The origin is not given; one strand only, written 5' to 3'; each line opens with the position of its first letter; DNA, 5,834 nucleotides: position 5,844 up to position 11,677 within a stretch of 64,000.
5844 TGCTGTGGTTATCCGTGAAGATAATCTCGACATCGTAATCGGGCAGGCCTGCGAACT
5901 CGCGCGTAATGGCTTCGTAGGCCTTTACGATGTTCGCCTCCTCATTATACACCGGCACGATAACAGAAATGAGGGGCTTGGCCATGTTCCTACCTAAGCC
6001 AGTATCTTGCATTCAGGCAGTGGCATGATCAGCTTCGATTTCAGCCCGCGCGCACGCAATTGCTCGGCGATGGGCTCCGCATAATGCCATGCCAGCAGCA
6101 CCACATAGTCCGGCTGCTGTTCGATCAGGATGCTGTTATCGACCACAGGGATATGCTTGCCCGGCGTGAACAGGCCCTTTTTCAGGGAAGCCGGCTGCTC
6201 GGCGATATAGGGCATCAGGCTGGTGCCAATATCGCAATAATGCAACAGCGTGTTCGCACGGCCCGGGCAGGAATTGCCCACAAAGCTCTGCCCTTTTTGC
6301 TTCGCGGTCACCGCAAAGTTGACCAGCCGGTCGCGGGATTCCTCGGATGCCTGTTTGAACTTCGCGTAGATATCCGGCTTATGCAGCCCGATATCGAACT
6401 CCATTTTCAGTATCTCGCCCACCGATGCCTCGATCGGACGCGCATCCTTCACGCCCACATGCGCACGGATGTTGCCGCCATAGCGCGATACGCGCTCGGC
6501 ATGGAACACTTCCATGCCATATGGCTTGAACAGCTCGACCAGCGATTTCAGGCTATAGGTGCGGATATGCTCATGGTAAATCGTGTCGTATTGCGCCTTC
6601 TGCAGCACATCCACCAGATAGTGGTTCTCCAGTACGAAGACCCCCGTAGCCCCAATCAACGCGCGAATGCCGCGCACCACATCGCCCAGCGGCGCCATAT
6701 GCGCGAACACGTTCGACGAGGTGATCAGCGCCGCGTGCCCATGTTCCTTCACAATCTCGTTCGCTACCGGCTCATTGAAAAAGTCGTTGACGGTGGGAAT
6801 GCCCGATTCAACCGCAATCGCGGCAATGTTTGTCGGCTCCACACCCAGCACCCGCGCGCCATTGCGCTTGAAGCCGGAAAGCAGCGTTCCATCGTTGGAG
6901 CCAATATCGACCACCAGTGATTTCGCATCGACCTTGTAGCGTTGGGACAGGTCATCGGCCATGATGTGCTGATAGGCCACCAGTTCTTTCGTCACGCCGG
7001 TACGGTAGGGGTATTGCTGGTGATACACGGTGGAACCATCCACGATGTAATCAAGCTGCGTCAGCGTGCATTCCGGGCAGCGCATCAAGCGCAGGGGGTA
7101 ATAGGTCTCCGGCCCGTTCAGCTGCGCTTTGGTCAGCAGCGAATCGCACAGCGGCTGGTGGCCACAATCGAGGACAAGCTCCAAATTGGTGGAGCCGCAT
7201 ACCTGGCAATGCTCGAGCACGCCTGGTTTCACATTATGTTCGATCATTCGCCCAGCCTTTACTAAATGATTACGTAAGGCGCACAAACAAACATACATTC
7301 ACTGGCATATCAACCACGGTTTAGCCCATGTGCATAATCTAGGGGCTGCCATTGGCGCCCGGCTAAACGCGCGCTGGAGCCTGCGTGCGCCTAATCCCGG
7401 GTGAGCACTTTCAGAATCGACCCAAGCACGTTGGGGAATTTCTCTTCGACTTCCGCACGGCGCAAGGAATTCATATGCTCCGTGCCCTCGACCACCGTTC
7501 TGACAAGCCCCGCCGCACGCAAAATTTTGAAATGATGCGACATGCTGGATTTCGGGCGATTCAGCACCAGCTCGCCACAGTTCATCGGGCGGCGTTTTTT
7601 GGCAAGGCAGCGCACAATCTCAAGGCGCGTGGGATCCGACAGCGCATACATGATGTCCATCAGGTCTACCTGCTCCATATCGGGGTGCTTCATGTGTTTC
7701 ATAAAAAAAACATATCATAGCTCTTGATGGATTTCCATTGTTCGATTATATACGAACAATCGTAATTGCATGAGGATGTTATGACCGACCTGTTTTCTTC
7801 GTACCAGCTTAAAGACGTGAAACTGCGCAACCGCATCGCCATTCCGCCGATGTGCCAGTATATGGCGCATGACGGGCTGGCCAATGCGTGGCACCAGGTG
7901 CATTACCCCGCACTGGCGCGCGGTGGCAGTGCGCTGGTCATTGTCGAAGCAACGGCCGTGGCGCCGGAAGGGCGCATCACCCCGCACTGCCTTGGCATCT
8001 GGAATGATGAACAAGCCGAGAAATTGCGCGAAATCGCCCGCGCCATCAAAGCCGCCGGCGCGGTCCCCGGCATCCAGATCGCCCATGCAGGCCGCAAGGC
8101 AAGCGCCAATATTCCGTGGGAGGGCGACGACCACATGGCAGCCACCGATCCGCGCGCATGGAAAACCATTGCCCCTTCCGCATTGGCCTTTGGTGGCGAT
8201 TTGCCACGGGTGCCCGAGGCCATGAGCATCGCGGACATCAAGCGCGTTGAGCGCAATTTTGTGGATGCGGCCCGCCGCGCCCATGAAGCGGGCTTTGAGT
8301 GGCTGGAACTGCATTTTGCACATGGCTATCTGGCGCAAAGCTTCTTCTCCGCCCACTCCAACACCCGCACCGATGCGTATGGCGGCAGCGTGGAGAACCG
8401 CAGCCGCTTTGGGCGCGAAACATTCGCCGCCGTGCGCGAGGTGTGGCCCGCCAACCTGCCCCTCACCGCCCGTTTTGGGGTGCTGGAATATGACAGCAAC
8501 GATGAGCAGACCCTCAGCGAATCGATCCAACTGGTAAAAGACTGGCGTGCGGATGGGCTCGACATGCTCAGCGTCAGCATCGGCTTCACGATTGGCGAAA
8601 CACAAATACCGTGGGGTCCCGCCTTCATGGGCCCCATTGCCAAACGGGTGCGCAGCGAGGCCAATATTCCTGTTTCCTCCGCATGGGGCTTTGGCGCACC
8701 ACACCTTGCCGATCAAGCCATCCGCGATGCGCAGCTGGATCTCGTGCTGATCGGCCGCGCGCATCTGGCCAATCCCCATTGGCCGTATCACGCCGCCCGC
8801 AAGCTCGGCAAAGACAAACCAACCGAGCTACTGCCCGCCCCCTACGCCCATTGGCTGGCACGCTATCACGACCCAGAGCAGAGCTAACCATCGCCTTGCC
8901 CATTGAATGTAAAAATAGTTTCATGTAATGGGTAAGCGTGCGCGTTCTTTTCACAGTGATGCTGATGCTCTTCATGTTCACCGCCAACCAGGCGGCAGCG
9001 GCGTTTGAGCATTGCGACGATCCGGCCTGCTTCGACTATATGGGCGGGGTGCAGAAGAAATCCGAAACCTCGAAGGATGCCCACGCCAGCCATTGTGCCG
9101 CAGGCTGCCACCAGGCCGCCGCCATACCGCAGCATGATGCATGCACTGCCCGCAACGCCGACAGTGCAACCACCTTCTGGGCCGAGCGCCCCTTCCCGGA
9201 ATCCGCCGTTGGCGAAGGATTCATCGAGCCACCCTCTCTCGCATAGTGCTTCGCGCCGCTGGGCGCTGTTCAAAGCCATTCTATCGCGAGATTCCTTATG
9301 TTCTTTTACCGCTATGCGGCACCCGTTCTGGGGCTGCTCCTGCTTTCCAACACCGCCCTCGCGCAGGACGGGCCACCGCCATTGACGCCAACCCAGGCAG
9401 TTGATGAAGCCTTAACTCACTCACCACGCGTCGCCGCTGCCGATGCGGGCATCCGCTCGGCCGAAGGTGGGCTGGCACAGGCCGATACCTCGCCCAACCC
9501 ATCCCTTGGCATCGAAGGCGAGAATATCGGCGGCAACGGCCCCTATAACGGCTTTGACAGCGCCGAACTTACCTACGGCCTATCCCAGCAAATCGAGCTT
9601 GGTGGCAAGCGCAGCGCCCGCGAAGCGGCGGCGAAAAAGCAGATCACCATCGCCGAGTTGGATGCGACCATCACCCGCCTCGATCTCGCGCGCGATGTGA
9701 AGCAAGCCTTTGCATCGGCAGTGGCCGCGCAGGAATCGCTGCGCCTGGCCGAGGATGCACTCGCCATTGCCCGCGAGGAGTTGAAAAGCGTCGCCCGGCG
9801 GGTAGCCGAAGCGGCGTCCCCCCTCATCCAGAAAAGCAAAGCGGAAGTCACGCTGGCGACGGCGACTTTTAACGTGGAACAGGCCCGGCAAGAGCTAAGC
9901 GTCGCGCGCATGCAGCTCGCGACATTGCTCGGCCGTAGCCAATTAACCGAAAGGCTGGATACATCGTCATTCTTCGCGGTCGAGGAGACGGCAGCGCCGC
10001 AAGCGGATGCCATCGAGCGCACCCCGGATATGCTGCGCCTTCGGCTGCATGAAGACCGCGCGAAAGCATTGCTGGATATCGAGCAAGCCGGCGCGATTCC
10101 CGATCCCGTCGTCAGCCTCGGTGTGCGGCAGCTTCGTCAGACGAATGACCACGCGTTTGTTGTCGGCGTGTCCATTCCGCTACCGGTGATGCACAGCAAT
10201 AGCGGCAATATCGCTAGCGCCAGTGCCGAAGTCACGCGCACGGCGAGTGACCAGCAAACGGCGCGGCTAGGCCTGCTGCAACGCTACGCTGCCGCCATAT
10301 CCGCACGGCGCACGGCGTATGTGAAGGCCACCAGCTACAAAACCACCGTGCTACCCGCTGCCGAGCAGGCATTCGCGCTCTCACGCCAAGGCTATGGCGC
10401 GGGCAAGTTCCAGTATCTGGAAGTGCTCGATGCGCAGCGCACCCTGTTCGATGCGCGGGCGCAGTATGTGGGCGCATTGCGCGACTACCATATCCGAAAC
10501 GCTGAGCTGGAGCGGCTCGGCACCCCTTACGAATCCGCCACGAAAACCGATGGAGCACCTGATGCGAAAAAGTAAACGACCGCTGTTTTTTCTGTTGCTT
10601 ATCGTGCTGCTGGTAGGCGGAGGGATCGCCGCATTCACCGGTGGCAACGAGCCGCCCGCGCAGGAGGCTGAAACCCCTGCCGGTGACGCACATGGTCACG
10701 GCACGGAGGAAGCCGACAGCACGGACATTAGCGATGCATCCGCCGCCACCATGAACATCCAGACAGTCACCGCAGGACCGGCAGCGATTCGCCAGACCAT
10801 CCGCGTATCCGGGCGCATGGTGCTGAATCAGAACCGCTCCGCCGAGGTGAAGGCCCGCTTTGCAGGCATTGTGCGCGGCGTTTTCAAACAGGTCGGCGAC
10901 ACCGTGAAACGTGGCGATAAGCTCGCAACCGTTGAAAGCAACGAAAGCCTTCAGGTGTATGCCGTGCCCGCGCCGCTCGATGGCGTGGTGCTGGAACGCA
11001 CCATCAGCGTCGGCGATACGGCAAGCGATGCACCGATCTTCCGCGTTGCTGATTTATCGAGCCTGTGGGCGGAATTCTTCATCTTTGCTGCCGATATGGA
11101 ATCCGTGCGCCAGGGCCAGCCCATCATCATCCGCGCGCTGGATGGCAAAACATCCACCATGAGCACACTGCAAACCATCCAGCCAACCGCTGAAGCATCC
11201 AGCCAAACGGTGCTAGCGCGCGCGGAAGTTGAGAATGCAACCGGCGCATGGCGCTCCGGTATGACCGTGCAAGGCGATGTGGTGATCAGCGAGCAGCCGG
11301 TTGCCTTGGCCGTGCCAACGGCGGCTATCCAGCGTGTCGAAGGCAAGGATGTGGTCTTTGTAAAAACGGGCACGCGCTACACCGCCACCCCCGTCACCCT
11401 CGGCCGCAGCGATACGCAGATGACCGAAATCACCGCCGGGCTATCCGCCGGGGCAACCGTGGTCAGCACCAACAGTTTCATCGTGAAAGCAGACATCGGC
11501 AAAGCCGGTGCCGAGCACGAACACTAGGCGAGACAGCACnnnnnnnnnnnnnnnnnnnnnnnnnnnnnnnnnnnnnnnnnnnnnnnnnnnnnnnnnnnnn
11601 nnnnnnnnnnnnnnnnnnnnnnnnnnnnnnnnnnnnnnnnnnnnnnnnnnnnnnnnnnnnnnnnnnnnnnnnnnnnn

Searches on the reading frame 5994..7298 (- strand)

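Call 92: search_protein_families(library=pfam, proteins=[window:5994-7298:-], max_evalue=0.00001)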
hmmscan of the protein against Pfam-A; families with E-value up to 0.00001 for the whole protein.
window:5994-7298:- (434 aa): 3 families
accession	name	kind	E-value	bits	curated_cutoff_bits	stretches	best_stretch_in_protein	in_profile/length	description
PF08484.17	Methyltransf_14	-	1.7e-37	129.1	23.5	1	273-428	3-160/160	C-methyltransferase C-terminal domain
PF08421.16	Methyltransf_13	-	4.7e-19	68.8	31.3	1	31-91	1-61/62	Putative zinc binding domain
PF13489.12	Methyltransf_23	-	8.8e-14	52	27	1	124-266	21-163/164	Methyltransferase domain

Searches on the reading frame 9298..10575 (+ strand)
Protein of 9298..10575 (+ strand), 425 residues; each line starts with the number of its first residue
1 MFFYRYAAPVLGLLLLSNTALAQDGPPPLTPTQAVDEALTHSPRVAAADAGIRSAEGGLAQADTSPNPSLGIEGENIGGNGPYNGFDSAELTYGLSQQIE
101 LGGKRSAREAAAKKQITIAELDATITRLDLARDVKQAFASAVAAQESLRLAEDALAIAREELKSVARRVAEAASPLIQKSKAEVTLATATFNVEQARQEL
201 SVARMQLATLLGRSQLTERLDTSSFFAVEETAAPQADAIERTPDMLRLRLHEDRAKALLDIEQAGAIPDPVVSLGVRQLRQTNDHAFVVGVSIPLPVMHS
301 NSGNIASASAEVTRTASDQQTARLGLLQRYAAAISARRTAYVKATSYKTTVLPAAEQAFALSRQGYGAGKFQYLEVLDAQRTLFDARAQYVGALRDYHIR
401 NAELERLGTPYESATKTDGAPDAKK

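Call 92: search_protein_families(library=pfam, proteins=[window:9298-10575:+], max_evalue=0.00001)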
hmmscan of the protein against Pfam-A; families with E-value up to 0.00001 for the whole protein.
window:9298-10575:+ (425 aa): 1 family
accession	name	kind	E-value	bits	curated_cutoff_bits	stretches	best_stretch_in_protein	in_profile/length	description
PF02321.23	OEP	-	1.7e-41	142.5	22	2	32-212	2-187/187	Outer membrane efflux protein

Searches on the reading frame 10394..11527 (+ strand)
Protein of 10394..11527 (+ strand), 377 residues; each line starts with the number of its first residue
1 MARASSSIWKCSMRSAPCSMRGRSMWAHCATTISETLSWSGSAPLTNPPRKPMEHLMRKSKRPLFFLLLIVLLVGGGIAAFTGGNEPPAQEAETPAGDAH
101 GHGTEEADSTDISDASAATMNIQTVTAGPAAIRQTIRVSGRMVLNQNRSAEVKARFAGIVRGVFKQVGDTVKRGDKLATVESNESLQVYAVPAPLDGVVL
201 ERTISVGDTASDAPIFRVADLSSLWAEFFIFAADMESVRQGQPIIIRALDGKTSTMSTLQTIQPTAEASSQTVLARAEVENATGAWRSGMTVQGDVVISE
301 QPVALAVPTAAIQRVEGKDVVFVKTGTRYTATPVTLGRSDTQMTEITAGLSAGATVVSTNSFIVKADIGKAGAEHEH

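Call 92: search_protein_families(library=pfam, proteins=[window:10394-11527:+], max_evalue=0.00001)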
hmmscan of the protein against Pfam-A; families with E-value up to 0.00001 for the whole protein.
window:10394-11527:+ (377 aa): 2 families
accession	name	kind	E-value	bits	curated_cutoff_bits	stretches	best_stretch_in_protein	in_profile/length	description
PF16576.10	HlyD_D23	-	2.2e-26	92.9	30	2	184-292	104-214/214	Barrel-sandwich domain of CusB or HlyD membrane-fusion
PF13437.12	HlyD_3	-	1.5e-17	64.7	22.2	1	192-286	3-103/106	HlyD family secretion protein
